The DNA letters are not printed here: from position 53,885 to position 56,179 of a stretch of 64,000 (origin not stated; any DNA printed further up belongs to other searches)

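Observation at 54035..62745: Duplicated module: novel about 660-aa polytopic membrane protein + cytoplasmic formylglycine sulfatase + PhyH dioxygenase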

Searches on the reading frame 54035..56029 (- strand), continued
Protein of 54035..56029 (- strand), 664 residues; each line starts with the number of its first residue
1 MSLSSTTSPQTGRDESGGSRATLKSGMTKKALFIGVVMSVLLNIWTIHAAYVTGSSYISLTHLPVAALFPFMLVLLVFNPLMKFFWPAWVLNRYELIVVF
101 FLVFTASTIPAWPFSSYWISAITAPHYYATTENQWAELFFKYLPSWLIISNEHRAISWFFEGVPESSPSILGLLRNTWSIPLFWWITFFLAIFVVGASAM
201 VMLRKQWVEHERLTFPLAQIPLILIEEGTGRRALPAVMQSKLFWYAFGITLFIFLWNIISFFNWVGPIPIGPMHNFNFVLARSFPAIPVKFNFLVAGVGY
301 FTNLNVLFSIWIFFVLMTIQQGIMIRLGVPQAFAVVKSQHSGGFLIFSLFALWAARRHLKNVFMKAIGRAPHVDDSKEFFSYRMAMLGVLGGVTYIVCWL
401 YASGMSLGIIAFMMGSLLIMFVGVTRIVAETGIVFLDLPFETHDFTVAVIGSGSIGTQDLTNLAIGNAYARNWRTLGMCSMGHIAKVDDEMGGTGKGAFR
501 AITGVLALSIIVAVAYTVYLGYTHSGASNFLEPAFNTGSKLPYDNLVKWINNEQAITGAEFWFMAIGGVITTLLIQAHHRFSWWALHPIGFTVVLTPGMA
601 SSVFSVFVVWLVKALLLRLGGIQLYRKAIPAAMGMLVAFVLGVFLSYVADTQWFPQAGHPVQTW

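Call 41: fold_search(model_id=the predicted structure, library=pdb)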
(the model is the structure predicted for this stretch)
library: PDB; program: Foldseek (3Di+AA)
matches with E <= 10: 313; with E <= 0.001: 2
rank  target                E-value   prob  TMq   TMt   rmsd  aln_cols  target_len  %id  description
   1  7wsr_A                2.1e-09  1.00  0.63  0.68   6.6       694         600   15  Cryo-EM structure of the barley Yellow stripe 1 transporter (released 2022-11-30)
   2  7wst_A                2.7e-09  1.00  0.62  0.68   6.6       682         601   14  Cryo-EM structure of the barley Yellow stripe 1 transporter in complex with Fe(III)-DMA (released 2022-11-30)
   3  8jez_A                6.0e-02  0.23  0.14  0.16  23.5       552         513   11  Human sodium-dependent vitamin C transporter 1 in an apo inward-open state (released 2024-06-19)
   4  2wsw                  8.1e-02  0.10  0.09  0.11  24.7       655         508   12  Crystal Structure of Carnitine Transporter from Proteus mirabilis (released 2010-09-08)
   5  8zw8_A                8.8e-02  0.11  0.09  0.11  27.7       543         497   13  Cryo-EM structure of trimethylamine transporter TmaT (released 2024-11-06)
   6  3mpn                  1.5e-01  0.08  0.08  0.09  23.1       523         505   16  F177R1 mutant of LeuT (released 2010-12-01)
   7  7lql                  1.7e-01  0.08  0.08  0.10  23.0       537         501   14  Crystal structure of the R375D mutant of LeuT (released 2021-05-19)
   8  3mpq                  1.8e-01  0.08  0.08  0.10  23.0       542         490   15  I204R1 mutant of LeuT (released 2010-12-01)
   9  8zxk_B                1.9e-01  0.09  0.11  0.13  23.1       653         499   13  Cryo-EM structure of trimethylamine transporter TmaT binding with TMA (released 2024-11-06)
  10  8zxk_C                1.9e-01  0.08  0.09  0.11  28.0       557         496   14  Cryo-EM structure of trimethylamine transporter TmaT binding with TMA (released 2024-11-06)
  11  8ybq_A                2.1e-01  0.08  0.10  0.13  27.7       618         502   12  Choline transporter BetT - CHT bound (released 2024-09-04)
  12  4mm8                  2.1e-01  0.06  0.08  0.09  22.8       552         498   14  Crystal structure of LeuBAT (delta13 mutant) in complex with (R)-fluoxetine (released 2013-10-16)
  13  4mm9                  2.4e-01  0.06  0.08  0.09  22.8       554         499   15  Crystal structure of LeuBAT (delta13 mutant) in complex with fluvoxamine (released 2013-10-16)
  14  9ngz_A                2.5e-01  0.08  0.10  0.11  23.1       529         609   10  Cryo-EM structure of Serendipita indica sulfate transporter SiSulT in Apo state (released 2026-03-11)
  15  7tak_B                3.3e-01  0.08  0.10  0.13  23.2       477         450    9  Structure of a NAT transporter (released 2023-01-25)
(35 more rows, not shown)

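Call 50: search_protein_families(library=pfam, proteins=[L021:14907-15683:-, L007:13961-16195:+, L007:16192-17037:+, L007:17129-18577:+, L076:11948-13297:+, L076:13264-14784:+, L031:8439-9983:+, L031:14033-15901:+, L031:15972-17192:+, L054:12217-14313:+], max_evalue=0.001)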
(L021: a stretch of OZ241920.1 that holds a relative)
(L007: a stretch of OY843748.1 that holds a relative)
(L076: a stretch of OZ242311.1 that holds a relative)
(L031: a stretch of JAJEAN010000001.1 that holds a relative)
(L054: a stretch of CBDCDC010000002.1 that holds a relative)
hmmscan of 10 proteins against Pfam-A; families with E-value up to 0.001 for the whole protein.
L021:14907-15683:- (258 aa): 1 family
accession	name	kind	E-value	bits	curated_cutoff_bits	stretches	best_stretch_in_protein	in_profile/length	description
PF01261.30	AP_endonuc_2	-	4.9e-10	40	31.1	1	32-235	1-229/249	Xylose isomerase-like TIM barrel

L007:13961-16195:+ (744 aa): 1 family
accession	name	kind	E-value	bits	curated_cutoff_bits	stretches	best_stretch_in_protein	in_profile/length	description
PF20254.3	DMFA2_C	-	1.9e-89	301.2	27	1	281-716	2-371/374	N,N-dimethylformamidase beta subunit-like, C-terminal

L007:16192-17037:+ (281 aa): 3 families
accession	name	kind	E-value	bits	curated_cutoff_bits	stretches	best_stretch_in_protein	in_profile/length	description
PF12850.12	Metallophos_2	-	3.1e-24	86.2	27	1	1-200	1-153/154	Calcineurin-like phosphoesterase superfamily domain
PF00149.33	Metallophos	-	3.8e-18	67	21.5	1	1-165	1-191/191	Calcineurin-like phosphoesterase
PF14582.11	Metallophos_3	-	0.00024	21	28.2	0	153-181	210-239/259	Metallophosphoesterase, calcineurin superfamily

L007:17129-18577:+ (482 aa): 3 families
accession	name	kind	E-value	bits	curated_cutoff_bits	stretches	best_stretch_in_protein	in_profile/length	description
PF00884.28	Sulfatase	-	2.5e-24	86.6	25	1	4-349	1-301/301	Sulfatase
PF01663.27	Phosphodiest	-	9.8e-07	29.1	23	1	164-287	125-223/342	Type I phosphodiesterase / nucleotide pyrophosphatase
PF02995.22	DUF229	-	4.9e-06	26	25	1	248-301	306-359/496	Protein of unknown function (DUF229)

L076:11948-13297:+ (449 aa): 1 family
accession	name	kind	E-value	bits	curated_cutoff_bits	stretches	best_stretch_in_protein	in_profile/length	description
PF04734.18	Ceramidase_alk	-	3.8e-09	36.2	32.1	1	6-221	2-220/509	Neutral/alkaline non-lysosomal ceramidase, N-terminal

L076:13264-14784:+ (506 aa): 4 families
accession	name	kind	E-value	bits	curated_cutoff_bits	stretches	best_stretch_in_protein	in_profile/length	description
PF00884.28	Sulfatase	-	2.7e-48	165.3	25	1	21-365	1-300/301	Sulfatase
PF16347.10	SGSH_C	-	7.5e-20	72.1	29.3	1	314-459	1-150/154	N-sulphoglucosamine sulphohydrolase, C-terminal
PF01663.27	Phosphodiest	-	2.1e-08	34.6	23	1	275-310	185-220/342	Type I phosphodiesterase / nucleotide pyrophosphatase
PF02995.22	DUF229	-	0.00041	19.6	25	1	274-316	306-348/496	Protein of unknown function (DUF229)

L031:8439-9983:+ (514 aa): 1 family
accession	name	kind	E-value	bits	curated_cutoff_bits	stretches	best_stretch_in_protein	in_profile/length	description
PF02074.21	Peptidase_M32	-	1.7e-178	594.7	25.1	1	25-508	2-489/489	Carboxypeptidase Taq (M32) metallopeptidase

L031:14033-15901:+ (622 aa): 3 families
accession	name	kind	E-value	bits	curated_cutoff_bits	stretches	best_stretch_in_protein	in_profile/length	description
PF02878.22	PGM_PMM_I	-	3.1e-35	121.3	22.5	1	118-220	33-134/138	Phosphoglucomutase/phosphomannomutase, alpha/beta/alpha domain I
PF02879.22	PGM_PMM_II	-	3.6e-17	63.2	29.3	1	258-347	16-99/103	Phosphoglucomutase/phosphomannomutase, alpha/beta/alpha domain II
PF02880.22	PGM_PMM_III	-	3.2e-11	43.8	20.7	1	365-490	1-115/115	Phosphoglucomutase/phosphomannomutase, alpha/beta/alpha domain III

L031:15972-17192:+ (406 aa): 1 family
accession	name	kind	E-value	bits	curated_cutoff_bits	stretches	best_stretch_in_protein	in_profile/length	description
PF13088.12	BNR_2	-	3.2e-14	53.4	31.4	1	154-321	72-226/277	BNR repeat-like domain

L054:12217-14313:+ (698 aa): 4 families
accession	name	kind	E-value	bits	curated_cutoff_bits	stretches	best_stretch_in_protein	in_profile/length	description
PF07995.17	GSDH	-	1.8e-51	175.8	25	1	243-561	14-327/332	Glucose / Sorbosone dehydrogenase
PF00034.26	Cytochrom_C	-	1.8e-06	29.6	21.3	1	602-695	1-86/90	Cytochrome c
PF13442.11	Cytochrome_CBB3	-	9e-06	26.4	27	1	602-695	3-68/68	Cytochrome C oxidase, cbb3-type, subunit III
PF00041.27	fn3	-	1.3e-05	25.7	25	1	22-106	2-83/84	Fibronectin type III domain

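Call 52: search_protein_families(library=pfam, alignment_id=A1, max_evalue=10)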
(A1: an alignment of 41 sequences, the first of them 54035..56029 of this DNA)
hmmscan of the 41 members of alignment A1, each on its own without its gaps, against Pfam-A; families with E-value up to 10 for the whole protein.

A. member 1, window:54035-56029:- (664 aa): 2 families
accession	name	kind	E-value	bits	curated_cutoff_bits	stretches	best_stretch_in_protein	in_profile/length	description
PF20581.3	DUF6785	-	1e-103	348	25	1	29-524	2-497/498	Family of unknown function (DUF6785)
PF20580.3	DUF6784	-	1.4e-18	67.4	26.4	1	562-645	2-86/101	Domain of unknown function (DUF6784)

B. families by the number of members that match (of 41 scanned): 15 families
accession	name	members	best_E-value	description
PF20581.3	DUF6785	41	6.6e-117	Family of unknown function (DUF6785)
PF20580.3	DUF6784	41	7.8e-24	Domain of unknown function (DUF6784)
PF14019.11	DUF4235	3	0.014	Protein of unknown function (DUF4235)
PF11511.13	RhodobacterPufX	2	0.18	Intrinsic membrane protein PufX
PF12648.12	TcpE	1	0.014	TcpE family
PF14813.11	NADH_B2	1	0.027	NADH dehydrogenase 1 beta subcomplex subunit 2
PF03857.18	Colicin_im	1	0.1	Colicin immunity protein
PF06638.16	Strabismus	1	0.14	Strabismus protein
PF07817.19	GLE1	1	0.15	GLE1-like protein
PF16943.10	T4SS_CagC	1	0.2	Cag pathogenicity island, type IV secretory system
PF21959.2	DUF6923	1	0.24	Repeat of unknown function (DUF6923)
PF14880.11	COX14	1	0.86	Cytochrome oxidase c assembly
PF19865.4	DUF6338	1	0.95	Family of unknown function (DUF6338)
PF23494.1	bPH_10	1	3.4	YqeB-like bacterial PH domain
PF21222.2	Lamp2_2nd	1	8.2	Lysosome-associated membrane glycoprotein 2, transmembrane segment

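Call 66: search_protein_representatives(alignment_id=A1)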
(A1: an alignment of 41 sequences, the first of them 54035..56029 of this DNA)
Query: 41 sequences, 663 profile positions. Proteins with E-value up to 0.001 (for the whole library): 6794; up to 1e-10: 4794; up to 1e-30: 2248. The best 150 are listed.
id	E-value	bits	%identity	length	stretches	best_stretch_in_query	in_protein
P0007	6.1e-278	940.1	-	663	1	9-662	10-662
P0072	5.0e-277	937.1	-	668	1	17-663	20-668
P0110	6.6e-274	926.8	-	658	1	12-663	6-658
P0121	4.2e-237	805.2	-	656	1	14-663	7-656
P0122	5.4e-235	798.2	-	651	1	22-662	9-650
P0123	1.8e-208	710.6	-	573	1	14-577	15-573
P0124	1.5e-198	677.8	-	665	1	13-663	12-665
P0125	1.7e-193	661.1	-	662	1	22-663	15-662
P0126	2.0e-189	647.6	-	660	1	20-663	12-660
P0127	2.2e-189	647.5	-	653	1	19-660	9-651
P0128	1.9e-188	644.4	-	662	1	18-659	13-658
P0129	9.5e-187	638.8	-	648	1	16-663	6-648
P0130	3.0e-185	633.8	-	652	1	21-661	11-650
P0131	2.9e-183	627.3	-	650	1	23-663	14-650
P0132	1.2e-180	618.6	-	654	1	19-659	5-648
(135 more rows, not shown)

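Call 73: find_encoding_contigs(protein=P0001, flank=10000, max_places=1)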
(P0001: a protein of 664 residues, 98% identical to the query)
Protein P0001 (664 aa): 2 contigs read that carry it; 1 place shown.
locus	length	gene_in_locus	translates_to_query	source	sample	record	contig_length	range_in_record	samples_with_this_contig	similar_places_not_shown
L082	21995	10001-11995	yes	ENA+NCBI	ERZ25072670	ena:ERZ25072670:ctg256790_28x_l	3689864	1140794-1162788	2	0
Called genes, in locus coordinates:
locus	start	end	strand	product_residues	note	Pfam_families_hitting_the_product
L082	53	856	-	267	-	PF05721:PhyH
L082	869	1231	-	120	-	-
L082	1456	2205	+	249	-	PF05721:PhyH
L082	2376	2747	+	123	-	PF14213:DUF4325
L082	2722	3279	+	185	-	PF01850:PIN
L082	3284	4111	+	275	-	-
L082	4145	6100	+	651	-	PF20581:DUF6785, PF20580:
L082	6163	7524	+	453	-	PF00884:Sulfatase, PF01663:Phosphodiest (faint), PF16347:SGSH_C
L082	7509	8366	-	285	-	PF05721:PhyH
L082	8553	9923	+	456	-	PF00884:Sulfatase, PF01663:Phosphodiest (faint), PF16347:SGSH_C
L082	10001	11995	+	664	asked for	PF20581:DUF6785, PF20580:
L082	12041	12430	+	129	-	-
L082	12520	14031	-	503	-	PF03069:FmdA_AmdA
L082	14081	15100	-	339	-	PF00291:PALP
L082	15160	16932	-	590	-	PF01019:G_glu_transpept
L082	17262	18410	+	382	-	PF00266:Aminotran_5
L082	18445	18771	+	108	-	PF07978:NIPSNAP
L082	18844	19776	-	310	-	PF03069:FmdA_AmdA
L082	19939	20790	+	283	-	PF05721:PhyH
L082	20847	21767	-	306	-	PF04909:Amidohydro_2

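Call 74: find_encoding_contigs(protein=P0117, flank=7000, max_places=2)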
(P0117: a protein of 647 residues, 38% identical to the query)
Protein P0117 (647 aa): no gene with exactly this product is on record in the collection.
